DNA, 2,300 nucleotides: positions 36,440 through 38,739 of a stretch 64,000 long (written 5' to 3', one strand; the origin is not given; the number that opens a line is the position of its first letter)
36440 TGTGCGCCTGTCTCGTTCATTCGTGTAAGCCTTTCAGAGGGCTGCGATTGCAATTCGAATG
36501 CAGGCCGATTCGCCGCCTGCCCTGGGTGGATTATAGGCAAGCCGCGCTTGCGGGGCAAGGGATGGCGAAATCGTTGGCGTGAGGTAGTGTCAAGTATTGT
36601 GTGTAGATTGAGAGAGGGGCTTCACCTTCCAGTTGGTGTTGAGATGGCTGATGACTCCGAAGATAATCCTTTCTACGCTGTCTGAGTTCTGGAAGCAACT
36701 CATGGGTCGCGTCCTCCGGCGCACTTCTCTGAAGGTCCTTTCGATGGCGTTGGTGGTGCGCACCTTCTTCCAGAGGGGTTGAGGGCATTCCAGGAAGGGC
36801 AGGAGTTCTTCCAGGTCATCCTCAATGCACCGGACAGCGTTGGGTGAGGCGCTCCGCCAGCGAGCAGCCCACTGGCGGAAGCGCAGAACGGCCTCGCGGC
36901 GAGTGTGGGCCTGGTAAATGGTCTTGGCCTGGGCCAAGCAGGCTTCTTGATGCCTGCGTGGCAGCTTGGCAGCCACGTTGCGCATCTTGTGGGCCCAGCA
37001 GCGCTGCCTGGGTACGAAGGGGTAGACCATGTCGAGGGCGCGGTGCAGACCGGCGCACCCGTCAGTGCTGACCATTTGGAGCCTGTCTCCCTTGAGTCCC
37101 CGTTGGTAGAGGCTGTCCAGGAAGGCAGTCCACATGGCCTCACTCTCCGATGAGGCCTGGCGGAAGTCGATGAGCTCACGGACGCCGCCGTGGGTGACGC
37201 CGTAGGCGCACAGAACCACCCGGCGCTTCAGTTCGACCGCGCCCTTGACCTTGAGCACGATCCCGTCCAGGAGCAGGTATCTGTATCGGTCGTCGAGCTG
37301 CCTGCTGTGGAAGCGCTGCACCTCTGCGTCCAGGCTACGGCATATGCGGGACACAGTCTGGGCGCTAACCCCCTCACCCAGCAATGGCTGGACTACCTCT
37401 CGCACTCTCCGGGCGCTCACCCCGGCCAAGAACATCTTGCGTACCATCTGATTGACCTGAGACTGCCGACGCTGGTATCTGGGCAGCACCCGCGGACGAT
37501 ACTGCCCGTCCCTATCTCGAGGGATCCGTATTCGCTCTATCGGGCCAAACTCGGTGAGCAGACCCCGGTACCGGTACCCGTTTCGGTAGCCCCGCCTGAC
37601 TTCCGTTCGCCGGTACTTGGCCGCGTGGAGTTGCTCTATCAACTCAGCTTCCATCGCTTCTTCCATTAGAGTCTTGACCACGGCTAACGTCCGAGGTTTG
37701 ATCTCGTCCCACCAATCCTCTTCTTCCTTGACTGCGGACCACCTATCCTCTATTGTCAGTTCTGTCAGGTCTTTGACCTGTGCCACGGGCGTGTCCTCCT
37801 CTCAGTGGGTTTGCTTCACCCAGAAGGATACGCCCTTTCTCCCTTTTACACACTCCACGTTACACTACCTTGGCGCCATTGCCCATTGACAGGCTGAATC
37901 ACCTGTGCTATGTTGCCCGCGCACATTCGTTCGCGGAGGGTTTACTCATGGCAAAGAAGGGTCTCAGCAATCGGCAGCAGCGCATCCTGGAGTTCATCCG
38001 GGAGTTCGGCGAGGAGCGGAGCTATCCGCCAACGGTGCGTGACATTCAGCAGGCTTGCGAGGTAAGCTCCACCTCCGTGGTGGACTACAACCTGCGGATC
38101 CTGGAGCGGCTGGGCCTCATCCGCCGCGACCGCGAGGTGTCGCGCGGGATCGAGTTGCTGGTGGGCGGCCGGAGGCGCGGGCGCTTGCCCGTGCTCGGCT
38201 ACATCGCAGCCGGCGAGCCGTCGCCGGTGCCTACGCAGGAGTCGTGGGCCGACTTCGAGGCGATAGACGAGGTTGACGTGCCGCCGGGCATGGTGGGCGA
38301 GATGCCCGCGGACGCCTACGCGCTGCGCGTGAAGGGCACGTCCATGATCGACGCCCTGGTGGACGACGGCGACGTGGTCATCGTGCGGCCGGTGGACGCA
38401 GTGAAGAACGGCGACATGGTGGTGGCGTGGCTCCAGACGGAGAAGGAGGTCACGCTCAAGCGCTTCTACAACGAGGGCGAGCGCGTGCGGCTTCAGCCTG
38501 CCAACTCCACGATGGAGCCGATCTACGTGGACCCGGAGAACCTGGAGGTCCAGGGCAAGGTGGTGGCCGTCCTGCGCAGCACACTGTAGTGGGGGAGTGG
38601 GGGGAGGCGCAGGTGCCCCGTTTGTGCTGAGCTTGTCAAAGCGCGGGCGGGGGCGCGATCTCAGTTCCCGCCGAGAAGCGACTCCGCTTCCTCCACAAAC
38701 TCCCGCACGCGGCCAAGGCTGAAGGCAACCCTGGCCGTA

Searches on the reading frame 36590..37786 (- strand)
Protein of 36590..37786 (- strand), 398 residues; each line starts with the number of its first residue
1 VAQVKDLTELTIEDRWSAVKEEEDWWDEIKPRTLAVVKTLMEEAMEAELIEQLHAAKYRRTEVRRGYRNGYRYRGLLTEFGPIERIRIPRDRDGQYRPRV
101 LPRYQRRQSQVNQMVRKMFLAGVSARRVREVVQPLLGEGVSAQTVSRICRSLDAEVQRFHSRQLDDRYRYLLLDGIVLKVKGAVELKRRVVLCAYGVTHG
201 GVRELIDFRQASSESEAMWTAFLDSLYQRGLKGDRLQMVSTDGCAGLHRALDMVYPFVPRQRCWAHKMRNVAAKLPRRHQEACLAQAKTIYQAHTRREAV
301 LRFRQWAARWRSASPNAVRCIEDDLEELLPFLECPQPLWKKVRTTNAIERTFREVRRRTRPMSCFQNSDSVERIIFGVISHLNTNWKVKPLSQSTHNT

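Call 3: search_protein_families(library=pfam, proteins=[window:36590-37786:-], max_evalue=0.1)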
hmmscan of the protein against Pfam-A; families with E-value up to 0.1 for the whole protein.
window:36590-37786:- (398 aa): 4 families
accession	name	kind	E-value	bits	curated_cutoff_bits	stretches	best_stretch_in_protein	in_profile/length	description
PF00872.24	Transposase_mut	-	8.7e-95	318.2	21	1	35-387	28-377/379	Transposase, Mutator family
PF10551.15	MULE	-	4.2e-05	24.3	27.6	1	192-270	18-99/99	MULE transposase domain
PF13610.12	DDE_Tnp_IS240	-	0.034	14.7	27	0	340-380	91-131/139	DDE domain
PF04282.18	DUF438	-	0.083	13.3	25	0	119-149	24-54/67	Family of unknown function (DUF438)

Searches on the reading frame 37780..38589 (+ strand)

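Call 3: search_protein_families(library=pfam, proteins=[window:37780-38589:+], max_evalue=0.1)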
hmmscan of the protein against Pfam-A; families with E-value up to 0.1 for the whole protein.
window:37780-38589:+ (269 aa): 5 families
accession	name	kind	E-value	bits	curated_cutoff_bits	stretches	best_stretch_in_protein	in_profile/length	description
PF00717.28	Peptidase_S24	-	1.3e-27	96.2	23.3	1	137-262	1-116/116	Peptidase S24-like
PF01726.22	LexA_DNA_bind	-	1.8e-16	60.1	23.7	1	60-123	2-65/65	LexA DNA binding domain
PF13463.12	HTH_27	-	0.0003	21.4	22.2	1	62-118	1-52/68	Winged helix DNA-binding domain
PF12840.13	HTH_20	-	0.0032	17.9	27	1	83-115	18-49/51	Helix-turn-helix domain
PF01418.23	HTH_6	-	0.038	14.4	28.3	1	54-101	6-52/77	Helix-turn-helix domain, rpiR family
